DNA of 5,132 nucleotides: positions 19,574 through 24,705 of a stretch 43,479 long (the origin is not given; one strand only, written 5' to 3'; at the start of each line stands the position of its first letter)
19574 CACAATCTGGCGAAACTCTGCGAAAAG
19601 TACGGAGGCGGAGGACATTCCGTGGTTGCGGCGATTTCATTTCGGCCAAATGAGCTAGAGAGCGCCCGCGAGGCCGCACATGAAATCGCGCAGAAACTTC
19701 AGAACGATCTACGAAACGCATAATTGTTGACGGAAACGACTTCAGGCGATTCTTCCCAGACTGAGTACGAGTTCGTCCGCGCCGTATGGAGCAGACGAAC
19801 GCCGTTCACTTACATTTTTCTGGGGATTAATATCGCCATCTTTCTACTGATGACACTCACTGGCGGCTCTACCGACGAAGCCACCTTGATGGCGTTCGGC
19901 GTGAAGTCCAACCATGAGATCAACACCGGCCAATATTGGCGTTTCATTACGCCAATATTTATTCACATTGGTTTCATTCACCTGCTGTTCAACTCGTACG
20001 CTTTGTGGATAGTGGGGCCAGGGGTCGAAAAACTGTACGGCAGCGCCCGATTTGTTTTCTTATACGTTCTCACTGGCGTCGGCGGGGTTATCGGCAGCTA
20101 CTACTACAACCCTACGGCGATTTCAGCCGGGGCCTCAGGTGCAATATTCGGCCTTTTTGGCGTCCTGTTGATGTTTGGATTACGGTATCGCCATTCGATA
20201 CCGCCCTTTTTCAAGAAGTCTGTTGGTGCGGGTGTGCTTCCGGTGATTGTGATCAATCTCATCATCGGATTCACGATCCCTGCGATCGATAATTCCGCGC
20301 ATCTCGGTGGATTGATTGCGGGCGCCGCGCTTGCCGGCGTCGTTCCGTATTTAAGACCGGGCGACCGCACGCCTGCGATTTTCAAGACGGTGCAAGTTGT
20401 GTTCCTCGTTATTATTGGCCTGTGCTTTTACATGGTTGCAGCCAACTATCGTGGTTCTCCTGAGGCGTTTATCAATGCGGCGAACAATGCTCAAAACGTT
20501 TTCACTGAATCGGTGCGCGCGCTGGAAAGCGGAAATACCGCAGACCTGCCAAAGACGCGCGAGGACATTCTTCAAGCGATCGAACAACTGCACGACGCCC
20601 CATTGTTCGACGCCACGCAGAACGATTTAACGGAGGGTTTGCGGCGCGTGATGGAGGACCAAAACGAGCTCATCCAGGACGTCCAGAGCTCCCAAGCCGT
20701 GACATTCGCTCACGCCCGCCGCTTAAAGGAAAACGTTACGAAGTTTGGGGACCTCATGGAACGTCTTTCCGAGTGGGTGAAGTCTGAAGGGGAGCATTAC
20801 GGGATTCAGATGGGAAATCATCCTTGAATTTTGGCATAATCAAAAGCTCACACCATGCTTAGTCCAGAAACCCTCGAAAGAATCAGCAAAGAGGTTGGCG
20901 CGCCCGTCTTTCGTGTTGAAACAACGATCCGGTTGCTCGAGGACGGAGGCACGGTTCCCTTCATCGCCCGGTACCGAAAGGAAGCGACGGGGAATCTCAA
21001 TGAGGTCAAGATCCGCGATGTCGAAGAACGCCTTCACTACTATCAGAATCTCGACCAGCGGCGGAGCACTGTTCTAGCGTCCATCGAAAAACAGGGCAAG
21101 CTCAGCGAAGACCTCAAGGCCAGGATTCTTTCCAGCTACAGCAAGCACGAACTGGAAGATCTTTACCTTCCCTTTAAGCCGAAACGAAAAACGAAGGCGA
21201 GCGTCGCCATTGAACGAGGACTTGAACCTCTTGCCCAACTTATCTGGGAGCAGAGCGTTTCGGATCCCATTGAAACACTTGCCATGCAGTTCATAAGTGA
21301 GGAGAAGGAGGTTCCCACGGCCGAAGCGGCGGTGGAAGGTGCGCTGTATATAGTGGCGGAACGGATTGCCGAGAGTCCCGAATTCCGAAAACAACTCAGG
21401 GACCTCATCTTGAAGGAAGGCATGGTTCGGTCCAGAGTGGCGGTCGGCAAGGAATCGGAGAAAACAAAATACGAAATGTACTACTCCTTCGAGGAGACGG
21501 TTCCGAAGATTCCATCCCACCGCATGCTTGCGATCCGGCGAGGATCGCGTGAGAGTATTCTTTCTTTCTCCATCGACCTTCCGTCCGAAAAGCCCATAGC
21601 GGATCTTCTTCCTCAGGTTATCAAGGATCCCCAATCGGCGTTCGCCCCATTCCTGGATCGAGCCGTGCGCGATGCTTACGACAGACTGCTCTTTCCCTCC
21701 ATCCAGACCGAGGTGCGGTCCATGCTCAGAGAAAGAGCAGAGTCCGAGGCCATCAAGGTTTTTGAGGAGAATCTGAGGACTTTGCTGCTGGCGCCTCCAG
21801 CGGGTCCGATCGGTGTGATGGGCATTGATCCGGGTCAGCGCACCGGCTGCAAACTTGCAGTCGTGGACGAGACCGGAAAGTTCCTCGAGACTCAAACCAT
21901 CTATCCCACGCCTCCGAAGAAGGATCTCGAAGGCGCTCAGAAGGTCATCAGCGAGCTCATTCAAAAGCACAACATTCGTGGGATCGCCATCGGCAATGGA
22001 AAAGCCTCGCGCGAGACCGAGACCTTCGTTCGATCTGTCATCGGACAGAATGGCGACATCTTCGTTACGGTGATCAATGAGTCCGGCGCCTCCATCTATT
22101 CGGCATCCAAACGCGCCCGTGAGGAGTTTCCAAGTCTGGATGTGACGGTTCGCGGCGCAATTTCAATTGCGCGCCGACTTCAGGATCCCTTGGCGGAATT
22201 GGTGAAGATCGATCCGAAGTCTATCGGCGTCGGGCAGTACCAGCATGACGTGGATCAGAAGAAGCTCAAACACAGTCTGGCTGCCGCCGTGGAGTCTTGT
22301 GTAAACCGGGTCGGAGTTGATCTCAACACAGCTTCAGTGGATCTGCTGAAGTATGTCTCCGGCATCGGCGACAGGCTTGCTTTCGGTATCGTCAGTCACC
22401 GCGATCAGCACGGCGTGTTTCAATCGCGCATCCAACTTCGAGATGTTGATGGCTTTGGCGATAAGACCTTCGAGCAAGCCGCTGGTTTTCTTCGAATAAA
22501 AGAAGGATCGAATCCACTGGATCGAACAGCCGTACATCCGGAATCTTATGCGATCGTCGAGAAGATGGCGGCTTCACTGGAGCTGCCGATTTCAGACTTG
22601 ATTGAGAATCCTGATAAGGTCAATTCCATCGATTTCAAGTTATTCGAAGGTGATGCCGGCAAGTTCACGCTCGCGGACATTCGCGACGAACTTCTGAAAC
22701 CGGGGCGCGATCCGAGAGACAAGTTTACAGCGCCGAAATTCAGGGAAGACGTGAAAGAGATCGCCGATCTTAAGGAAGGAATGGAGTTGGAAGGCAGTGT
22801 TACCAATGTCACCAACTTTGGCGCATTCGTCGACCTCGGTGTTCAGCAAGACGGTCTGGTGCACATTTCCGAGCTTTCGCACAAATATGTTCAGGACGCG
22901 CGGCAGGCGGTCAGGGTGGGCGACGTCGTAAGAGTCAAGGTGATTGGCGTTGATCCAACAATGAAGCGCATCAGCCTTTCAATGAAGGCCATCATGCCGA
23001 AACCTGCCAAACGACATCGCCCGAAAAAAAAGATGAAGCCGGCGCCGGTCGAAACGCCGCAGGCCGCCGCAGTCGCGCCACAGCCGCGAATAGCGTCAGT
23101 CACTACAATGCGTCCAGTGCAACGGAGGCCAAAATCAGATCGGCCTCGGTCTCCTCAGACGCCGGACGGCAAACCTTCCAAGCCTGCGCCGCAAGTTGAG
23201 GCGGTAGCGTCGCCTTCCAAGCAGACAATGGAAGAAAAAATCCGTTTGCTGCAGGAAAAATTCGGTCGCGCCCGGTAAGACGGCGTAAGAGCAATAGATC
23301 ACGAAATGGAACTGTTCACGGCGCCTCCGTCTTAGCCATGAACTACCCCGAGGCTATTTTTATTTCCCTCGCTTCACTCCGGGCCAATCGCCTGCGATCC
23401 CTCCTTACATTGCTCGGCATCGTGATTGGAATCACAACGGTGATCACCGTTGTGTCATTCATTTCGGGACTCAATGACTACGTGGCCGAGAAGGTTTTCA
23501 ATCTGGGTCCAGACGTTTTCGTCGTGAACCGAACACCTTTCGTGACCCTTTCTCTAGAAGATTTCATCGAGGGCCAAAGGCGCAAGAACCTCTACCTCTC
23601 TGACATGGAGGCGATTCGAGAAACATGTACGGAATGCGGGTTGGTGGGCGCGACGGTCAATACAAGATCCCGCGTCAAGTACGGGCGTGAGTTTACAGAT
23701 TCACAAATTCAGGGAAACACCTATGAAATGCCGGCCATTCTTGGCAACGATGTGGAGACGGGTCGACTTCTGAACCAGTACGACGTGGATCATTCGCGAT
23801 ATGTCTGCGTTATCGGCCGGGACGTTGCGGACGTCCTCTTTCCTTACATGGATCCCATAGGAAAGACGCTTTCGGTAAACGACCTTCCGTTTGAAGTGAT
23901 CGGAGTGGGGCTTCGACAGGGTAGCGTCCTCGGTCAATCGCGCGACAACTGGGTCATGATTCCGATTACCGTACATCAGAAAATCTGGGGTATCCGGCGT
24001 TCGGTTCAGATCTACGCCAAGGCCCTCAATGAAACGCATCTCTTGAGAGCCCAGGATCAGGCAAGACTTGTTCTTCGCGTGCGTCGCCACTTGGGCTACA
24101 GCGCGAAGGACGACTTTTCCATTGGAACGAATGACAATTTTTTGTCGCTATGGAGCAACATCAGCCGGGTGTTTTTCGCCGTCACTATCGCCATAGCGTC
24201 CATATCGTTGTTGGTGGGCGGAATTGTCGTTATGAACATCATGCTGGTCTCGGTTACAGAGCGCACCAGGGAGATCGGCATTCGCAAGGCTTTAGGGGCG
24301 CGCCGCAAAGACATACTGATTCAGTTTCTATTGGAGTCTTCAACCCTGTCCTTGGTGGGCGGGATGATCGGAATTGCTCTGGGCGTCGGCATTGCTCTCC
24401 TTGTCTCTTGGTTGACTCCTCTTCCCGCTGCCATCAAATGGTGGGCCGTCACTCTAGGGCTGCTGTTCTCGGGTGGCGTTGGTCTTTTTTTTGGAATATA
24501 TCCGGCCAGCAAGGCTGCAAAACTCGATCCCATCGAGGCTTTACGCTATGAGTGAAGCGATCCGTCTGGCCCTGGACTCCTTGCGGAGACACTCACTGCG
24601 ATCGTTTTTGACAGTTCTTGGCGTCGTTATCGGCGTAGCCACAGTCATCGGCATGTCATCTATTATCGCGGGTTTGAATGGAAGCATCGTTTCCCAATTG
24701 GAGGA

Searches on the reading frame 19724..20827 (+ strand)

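Call 5: search_protein_families(library=pfam, proteins=[window:19724-20827:+])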
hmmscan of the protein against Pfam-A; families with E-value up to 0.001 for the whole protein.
window:19724-20827:+ (367 aa): 1 family
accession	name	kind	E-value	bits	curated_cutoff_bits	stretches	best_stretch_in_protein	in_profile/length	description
PF01694.28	Rhomboid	-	1.1e-38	133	22.6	1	69-206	2-139/143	Rhomboid domain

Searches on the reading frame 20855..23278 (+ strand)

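Call 5: search_protein_families(library=pfam, proteins=[window:20855-23278:+])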
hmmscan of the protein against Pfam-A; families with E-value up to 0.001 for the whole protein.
window:20855-23278:+ (807 aa): 9 families
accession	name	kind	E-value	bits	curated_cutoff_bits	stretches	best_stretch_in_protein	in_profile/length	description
PF16921.10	Tex_YqgF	-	1.7e-51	174.3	27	1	321-443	3-126/126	Tex protein YqgF-like domain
PF22706.1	Tex_central_region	-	2.2e-36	126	27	1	140-303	7-178/178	Tex central region-like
PF09371.15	Tex_N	-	1.7e-27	95.4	32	1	6-78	3-75/75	Tex-like protein N-terminal domain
PF12836.13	HHH_3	-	1.8e-25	89.3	27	1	483-547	1-65/65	Helix-hairpin-helix motif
PF00575.29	S1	-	2.8e-22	79.3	22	1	639-711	2-74/74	S1 RNA binding domain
PF17674.7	HHH_9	-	1.8e-21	77.2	23.1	1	553-621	1-70/70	HHH domain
PF23459.1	S1_RRP5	-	1.5e-09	38.7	27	1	639-709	1-71/72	RRP5 S1 domain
PF14639.11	YqgF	-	2.9e-08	34.1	35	1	366-450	56-147/150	Holliday-junction resolvase-like of SPT6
PF14635.12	HHH_7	-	1.6e-07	32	27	1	456-548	5-103/104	Helix-hairpin-helix motif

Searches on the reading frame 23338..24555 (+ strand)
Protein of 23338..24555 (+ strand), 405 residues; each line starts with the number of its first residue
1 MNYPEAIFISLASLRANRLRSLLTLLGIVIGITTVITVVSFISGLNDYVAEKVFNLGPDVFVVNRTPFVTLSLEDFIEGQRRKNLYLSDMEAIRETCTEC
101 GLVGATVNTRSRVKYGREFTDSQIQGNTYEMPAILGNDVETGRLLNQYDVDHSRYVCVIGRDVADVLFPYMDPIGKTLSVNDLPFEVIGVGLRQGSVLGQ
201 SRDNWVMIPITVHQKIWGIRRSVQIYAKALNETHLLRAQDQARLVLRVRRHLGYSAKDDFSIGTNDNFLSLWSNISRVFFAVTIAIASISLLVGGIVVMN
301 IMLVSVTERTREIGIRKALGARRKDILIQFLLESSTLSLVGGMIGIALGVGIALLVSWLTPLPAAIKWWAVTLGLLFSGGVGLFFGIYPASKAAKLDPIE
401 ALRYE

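Call 3: search_protein_families(library=pfam, proteins=[window:23338-24555:+])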
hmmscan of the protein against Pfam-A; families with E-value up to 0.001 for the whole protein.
window:23338-24555:+ (405 aa): 2 families
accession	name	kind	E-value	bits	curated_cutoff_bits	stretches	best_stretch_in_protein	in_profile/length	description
PF12704.14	MacB_PCD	-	1.4e-33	117.4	27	1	21-242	1-204/207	MacB-like periplasmic core domain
PF02687.27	FtsX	-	8.4e-23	81.1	25.5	1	285-398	2-120/120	FtsX-like permease C-terminal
